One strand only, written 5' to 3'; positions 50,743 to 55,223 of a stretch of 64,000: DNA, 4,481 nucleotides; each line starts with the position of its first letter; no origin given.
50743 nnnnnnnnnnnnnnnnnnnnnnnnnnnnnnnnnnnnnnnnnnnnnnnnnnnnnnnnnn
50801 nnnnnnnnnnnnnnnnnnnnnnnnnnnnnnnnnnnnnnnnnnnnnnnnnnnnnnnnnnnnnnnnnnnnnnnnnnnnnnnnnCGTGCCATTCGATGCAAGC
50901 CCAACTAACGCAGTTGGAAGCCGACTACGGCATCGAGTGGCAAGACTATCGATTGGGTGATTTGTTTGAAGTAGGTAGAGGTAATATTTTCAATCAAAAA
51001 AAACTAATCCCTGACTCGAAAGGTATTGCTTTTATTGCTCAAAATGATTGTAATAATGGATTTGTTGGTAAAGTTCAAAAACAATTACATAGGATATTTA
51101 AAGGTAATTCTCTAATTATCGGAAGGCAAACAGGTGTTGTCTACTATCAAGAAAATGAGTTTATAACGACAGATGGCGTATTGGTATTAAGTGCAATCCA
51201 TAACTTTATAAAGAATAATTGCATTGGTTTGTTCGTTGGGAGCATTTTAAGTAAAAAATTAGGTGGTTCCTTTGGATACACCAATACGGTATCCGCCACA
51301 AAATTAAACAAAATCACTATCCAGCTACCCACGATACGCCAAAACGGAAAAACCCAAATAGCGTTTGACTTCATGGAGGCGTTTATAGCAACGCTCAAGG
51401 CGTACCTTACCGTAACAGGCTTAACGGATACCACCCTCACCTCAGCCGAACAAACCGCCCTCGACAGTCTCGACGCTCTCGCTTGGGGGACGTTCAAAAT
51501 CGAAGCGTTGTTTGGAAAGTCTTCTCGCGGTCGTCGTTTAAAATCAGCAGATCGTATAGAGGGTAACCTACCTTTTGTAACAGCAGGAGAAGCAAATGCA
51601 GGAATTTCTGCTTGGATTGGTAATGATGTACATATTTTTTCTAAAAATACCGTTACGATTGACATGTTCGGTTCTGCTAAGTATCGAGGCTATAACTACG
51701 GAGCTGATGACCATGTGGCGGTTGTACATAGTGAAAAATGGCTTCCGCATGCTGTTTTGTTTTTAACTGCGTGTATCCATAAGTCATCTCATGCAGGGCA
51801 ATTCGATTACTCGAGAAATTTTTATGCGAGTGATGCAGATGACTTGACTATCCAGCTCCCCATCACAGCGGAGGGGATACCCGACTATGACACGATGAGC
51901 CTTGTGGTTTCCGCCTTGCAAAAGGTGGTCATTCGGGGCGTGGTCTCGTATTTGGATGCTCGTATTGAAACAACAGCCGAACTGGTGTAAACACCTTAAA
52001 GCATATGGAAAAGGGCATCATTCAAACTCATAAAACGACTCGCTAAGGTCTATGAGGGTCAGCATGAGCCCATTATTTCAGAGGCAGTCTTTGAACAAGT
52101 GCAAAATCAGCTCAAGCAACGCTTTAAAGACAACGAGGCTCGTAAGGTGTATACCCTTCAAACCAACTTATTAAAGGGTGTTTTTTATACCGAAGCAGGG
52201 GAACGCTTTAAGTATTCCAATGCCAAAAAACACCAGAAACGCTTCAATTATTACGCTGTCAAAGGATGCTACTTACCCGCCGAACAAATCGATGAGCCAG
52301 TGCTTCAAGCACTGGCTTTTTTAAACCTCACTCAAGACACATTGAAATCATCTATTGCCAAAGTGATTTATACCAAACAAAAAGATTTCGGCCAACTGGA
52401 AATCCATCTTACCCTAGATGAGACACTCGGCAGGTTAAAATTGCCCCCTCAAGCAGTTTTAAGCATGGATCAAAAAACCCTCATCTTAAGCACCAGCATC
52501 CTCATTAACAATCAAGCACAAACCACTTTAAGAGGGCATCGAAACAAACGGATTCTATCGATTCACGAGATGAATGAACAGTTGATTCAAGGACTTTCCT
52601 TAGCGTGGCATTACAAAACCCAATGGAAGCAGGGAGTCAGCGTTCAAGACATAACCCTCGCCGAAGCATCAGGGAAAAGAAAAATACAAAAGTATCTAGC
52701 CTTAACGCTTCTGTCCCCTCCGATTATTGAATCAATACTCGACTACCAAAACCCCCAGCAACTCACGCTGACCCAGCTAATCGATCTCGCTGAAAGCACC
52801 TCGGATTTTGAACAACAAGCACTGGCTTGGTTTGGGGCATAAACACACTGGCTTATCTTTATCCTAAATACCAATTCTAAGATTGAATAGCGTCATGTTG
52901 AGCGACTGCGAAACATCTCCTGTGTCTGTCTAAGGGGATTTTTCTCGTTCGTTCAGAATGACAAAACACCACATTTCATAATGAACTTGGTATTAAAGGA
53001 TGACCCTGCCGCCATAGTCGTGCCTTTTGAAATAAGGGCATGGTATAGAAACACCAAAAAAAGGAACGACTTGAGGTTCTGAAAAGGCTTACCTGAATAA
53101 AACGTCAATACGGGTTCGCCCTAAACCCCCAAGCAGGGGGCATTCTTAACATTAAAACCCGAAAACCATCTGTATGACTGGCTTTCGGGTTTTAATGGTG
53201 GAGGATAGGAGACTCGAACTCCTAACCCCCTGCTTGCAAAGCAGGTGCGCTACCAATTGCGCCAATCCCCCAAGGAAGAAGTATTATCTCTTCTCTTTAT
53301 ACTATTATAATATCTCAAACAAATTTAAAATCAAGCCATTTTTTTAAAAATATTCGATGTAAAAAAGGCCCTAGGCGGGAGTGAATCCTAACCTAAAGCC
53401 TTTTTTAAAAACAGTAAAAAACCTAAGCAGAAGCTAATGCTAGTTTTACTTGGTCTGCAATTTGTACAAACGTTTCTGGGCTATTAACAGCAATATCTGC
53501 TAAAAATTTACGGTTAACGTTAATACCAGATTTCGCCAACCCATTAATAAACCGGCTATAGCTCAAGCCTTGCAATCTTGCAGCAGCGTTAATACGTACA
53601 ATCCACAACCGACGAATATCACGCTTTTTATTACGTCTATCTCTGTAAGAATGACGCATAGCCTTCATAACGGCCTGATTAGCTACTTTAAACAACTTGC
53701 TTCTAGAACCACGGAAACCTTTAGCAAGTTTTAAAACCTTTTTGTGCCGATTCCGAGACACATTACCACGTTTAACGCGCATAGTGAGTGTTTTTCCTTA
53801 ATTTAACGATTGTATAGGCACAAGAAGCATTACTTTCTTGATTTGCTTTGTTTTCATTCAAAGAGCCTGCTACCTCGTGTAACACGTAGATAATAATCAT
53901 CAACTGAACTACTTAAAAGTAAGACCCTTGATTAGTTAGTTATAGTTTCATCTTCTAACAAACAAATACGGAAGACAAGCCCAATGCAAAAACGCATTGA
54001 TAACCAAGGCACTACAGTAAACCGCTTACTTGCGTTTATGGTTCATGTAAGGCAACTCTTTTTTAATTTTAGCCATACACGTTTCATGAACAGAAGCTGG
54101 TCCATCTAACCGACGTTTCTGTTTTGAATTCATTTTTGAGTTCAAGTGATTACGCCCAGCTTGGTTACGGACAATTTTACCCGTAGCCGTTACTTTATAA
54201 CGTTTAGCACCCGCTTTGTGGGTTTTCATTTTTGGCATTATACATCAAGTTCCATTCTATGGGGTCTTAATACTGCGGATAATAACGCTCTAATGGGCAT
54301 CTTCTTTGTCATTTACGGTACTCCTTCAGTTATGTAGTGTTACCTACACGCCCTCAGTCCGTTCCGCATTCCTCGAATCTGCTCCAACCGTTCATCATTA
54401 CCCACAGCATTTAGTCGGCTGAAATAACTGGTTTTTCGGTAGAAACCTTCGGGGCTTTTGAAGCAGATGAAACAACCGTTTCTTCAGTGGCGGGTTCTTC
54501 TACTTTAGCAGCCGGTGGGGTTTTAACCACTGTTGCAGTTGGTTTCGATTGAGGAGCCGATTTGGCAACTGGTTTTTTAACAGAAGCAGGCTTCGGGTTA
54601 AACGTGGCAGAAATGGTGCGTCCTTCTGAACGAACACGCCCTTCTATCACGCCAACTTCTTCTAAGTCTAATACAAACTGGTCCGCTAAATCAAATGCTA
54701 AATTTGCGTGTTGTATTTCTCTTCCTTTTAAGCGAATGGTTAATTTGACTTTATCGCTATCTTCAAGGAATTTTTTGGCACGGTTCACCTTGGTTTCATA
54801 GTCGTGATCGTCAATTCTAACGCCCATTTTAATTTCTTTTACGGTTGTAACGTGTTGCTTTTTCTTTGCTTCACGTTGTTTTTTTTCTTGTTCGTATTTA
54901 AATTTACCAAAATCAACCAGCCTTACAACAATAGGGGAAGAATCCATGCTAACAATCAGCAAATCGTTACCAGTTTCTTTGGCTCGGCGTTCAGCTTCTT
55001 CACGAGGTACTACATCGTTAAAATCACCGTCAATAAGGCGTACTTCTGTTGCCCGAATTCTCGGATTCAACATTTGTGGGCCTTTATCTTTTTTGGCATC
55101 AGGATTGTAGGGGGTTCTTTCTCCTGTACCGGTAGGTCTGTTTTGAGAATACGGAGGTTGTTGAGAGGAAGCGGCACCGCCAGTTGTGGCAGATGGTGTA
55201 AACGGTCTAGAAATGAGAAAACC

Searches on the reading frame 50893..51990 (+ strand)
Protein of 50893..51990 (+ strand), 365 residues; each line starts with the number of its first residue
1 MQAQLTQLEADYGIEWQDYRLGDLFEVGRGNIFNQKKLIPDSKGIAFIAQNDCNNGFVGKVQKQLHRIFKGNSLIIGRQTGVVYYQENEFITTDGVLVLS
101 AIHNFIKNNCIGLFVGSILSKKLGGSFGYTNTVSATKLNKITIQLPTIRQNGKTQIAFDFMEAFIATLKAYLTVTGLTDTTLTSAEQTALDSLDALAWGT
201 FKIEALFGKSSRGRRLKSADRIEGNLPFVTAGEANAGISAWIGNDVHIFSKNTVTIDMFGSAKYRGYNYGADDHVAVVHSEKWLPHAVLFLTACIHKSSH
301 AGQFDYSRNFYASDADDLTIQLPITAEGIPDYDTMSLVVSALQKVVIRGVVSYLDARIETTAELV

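Call 6: search_protein_families(library=pfam, proteins=[window:50893-51990:+], max_evalue=0.01)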
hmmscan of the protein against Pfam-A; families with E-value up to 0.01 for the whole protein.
window:50893-51990:+ (365 aa): 1 family
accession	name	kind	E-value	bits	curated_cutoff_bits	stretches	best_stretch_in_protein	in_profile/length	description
PF01420.25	Methylase_S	-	8e-27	94.9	22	2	15-167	3-157/168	Type I restriction modification DNA specificity domain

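Call 86: search_protein_families(library=padloc, proteins=[window:50893-51990:+], max_evalue=0.001)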
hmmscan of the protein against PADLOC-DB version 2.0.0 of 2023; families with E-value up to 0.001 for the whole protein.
window:50893-51990:+ (365 aa): 5 families
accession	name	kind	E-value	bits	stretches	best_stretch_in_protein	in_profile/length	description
PDLC03593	Specificity_II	-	5.2e-33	112.5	3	13-192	10-196/405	Type II specificity subunit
PDLC03591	Specificity_II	-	7.1e-26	89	1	14-347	5-333/341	Type II specificity subunit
PDLC03099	Specificity_I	-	3.5e-06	24.4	1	13-150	2-132/405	Type I specificity subunit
PDLC03068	Specificity_I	-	0.00071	16.8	0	15-99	224-306/403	Type I specificity subunit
PDLC04137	mad5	-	0.0008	16.7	0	15-112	212-316/392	mads_5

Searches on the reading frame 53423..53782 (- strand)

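Call 6: search_protein_families(library=pfam, proteins=[window:53423-53782:-], max_evalue=0.01)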
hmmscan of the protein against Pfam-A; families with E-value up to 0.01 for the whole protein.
window:53423-53782:- (119 aa): 1 family
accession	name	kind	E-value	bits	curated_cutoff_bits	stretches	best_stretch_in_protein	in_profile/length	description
PF00453.23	Ribosomal_L20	-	4.3e-46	155.9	30.8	1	2-107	1-106/107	Ribosomal protein L20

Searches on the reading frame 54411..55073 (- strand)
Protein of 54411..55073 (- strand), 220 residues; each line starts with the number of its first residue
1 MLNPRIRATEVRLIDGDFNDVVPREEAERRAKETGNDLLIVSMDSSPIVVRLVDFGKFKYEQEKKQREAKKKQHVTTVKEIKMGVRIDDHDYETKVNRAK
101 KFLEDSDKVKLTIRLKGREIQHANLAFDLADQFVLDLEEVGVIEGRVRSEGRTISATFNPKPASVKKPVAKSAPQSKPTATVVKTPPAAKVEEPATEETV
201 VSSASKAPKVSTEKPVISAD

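Call 6: search_protein_families(library=pfam, proteins=[window:54411-55073:-], max_evalue=0.01)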
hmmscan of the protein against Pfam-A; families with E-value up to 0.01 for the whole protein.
window:54411-55073:- (220 aa): 2 families
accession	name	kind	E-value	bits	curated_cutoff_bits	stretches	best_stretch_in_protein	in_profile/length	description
PF00707.27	IF3_C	-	2.9e-28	98.1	34.8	1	77-161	2-86/86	Translation initiation factor IF-3, C-terminal domain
PF05198.21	IF3_N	-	1.1e-19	70.8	26.9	1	3-69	2-70/70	Translation initiation factor IF-3, N-terminal domain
